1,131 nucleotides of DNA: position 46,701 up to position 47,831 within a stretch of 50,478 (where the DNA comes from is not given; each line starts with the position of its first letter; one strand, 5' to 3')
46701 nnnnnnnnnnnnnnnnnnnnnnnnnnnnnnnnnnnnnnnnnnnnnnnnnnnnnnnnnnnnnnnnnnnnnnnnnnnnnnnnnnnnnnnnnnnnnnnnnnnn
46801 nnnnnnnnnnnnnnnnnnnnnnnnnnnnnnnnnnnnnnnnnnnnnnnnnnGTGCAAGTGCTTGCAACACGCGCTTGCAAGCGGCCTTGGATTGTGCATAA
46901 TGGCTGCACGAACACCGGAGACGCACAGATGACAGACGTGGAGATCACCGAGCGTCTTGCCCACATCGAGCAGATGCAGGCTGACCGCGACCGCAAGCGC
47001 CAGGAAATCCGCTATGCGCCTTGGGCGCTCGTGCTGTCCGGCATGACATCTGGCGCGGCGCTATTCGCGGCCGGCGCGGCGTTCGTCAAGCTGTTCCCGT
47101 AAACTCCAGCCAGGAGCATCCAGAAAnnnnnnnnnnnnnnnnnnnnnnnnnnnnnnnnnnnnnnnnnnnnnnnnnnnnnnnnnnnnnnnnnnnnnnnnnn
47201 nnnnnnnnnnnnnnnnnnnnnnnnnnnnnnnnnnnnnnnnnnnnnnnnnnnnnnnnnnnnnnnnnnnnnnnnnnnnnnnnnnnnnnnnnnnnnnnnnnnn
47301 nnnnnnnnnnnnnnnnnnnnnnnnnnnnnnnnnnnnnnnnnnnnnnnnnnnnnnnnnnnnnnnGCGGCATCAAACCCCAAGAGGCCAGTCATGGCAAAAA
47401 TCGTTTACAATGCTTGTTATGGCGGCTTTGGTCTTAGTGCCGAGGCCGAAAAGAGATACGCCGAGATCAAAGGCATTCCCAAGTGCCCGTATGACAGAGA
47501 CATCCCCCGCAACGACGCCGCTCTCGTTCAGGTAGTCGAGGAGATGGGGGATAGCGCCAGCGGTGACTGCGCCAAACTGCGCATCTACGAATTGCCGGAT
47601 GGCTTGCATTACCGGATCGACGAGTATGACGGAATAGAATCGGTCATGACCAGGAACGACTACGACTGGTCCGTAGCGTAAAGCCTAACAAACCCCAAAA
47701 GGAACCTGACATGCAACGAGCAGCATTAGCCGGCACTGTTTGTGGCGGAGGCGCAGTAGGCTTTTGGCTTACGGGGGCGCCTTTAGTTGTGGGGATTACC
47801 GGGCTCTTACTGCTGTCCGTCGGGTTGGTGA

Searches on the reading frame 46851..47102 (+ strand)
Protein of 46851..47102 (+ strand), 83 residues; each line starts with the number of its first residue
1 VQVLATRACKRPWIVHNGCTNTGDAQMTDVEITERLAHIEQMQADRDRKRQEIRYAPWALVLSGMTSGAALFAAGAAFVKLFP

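Call 25: search_protein_families(library=pfam, proteins=[window:46851-47102:+], max_evalue=0.01)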
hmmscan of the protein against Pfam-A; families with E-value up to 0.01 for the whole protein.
window:46851-47102:+ (83 aa): 0 families

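Call 33: search_protein_families(library=phrogs, proteins=[window:46851-47102:+], max_evalue=0.01)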
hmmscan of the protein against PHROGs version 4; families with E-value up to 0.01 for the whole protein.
window:46851-47102:+ (83 aa): 1 family
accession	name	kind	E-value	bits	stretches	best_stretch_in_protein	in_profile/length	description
phrog_15950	-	unknown function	0.0018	19.4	1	24-64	15-55/145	-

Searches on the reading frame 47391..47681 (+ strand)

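Call 25: search_protein_families(library=pfam, proteins=[window:47391-47681:+], max_evalue=0.01)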
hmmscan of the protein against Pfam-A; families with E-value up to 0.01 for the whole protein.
window:47391-47681:+ (96 aa): 0 families

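Call 33: search_protein_families(library=phrogs, proteins=[window:47391-47681:+], max_evalue=0.01)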
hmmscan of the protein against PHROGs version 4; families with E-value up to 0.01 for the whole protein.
window:47391-47681:+ (96 aa): 1 family
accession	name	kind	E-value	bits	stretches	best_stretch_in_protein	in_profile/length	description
phrog_16527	-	unknown function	1.6e-26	94.2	2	34-93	59-117/119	-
